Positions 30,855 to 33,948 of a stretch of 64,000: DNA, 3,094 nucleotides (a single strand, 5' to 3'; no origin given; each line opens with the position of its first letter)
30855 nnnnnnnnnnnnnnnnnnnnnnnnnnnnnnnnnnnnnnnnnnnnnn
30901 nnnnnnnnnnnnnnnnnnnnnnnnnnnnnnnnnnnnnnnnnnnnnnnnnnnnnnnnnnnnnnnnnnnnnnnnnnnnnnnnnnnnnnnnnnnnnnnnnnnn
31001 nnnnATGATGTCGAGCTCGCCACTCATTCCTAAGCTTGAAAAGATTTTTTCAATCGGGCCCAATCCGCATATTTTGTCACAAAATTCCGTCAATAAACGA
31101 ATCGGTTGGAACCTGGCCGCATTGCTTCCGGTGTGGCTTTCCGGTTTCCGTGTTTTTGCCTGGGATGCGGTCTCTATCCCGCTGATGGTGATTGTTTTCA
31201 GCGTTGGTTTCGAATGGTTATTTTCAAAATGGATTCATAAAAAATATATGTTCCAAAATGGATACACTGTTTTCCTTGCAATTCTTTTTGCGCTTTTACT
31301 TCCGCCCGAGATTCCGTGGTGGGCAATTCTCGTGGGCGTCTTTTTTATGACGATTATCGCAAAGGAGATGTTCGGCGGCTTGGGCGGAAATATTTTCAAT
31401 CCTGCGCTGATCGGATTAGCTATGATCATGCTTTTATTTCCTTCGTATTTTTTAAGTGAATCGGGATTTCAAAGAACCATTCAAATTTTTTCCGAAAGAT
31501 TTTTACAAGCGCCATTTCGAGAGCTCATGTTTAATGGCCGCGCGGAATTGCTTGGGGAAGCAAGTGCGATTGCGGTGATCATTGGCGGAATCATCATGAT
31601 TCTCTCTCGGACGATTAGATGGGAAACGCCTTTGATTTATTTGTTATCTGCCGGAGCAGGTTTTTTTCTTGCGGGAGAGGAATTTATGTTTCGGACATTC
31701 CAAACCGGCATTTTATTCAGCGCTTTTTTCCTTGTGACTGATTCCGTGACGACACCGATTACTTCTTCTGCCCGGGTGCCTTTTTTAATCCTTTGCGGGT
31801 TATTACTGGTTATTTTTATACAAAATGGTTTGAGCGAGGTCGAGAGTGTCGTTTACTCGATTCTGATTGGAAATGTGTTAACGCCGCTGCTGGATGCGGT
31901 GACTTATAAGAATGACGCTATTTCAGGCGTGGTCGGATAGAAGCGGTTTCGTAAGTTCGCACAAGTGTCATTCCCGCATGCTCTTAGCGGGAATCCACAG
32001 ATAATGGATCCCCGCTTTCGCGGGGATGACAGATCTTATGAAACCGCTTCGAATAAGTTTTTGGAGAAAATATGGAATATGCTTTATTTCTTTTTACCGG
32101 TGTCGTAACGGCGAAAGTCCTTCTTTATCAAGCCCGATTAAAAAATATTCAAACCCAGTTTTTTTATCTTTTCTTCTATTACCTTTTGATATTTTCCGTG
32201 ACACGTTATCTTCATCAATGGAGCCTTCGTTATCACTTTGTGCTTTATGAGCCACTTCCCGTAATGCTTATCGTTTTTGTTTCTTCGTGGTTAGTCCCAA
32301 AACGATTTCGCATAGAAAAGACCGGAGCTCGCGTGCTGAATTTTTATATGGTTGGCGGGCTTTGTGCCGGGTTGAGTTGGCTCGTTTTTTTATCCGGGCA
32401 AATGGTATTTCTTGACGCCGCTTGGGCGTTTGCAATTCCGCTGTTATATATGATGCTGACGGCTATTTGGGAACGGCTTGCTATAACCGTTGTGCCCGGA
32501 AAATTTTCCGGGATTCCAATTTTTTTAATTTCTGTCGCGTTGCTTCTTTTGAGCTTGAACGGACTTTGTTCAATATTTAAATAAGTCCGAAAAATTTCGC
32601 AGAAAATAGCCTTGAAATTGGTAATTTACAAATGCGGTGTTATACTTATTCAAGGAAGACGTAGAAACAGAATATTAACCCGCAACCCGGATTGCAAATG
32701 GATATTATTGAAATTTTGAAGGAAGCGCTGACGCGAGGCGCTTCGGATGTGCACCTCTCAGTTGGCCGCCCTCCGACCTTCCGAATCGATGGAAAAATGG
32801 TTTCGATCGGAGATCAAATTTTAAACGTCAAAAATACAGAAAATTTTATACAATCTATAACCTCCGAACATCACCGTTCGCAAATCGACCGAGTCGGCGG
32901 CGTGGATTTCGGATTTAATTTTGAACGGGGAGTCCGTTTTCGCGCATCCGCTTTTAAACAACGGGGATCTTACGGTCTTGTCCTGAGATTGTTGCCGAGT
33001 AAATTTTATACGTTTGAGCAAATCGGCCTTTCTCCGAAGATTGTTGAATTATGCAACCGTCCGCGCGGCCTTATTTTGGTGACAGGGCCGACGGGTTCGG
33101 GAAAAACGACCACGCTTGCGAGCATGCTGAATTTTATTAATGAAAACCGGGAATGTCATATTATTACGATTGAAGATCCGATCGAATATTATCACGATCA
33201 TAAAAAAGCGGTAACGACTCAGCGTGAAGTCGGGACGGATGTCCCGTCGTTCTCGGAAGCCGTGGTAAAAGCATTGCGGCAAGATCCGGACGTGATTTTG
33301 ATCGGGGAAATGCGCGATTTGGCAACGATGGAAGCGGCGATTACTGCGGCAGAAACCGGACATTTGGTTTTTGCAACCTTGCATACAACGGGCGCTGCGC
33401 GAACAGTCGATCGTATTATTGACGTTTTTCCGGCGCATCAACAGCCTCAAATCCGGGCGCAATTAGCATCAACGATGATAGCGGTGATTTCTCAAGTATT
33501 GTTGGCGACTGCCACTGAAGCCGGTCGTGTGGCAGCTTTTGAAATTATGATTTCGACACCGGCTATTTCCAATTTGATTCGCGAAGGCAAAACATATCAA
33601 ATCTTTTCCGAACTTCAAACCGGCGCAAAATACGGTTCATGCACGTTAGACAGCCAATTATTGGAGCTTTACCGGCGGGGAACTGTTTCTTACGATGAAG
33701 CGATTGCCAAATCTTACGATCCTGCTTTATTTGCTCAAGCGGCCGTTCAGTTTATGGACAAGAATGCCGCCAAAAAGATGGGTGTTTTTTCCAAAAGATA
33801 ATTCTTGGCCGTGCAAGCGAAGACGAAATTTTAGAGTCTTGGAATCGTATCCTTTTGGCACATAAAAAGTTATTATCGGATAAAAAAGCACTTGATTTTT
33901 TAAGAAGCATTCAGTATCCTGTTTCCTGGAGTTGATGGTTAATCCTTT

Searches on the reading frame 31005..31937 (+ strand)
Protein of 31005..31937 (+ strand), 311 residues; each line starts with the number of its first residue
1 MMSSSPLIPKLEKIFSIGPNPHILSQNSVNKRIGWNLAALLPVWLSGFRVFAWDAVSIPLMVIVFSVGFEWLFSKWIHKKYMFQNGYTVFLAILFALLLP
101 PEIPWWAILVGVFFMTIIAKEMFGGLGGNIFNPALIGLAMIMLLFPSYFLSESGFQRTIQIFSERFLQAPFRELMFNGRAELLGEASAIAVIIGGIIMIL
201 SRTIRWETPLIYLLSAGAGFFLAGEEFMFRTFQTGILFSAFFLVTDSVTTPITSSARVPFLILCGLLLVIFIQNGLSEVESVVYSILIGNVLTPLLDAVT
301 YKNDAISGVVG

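Call 16: search_protein_families(library=pfam, proteins=[window:31005-31937:+], max_evalue=0.00001)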
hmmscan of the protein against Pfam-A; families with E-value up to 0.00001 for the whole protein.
window:31005-31937:+ (311 aa): 1 family
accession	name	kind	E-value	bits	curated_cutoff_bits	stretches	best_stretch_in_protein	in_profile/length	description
PF03116.20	NQR2_RnfD_RnfE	-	6.5e-64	216.6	27.7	1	19-302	4-292/296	NQR2, RnfD, RnfE family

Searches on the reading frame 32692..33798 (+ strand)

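Call 16: search_protein_families(library=pfam, proteins=[window:32692-33798:+], max_evalue=0.00001)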
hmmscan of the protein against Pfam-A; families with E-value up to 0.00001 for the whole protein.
window:32692-33798:+ (369 aa): 2 families
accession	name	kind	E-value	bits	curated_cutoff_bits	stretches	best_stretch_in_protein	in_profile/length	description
PF00437.27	T2SSE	-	4.2e-53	180.7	24.9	1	5-279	12-286/370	Type II/IV secretion system protein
PF13401.12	AAA_22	-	6.3e-06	27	27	0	124-208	4-94/130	AAA domain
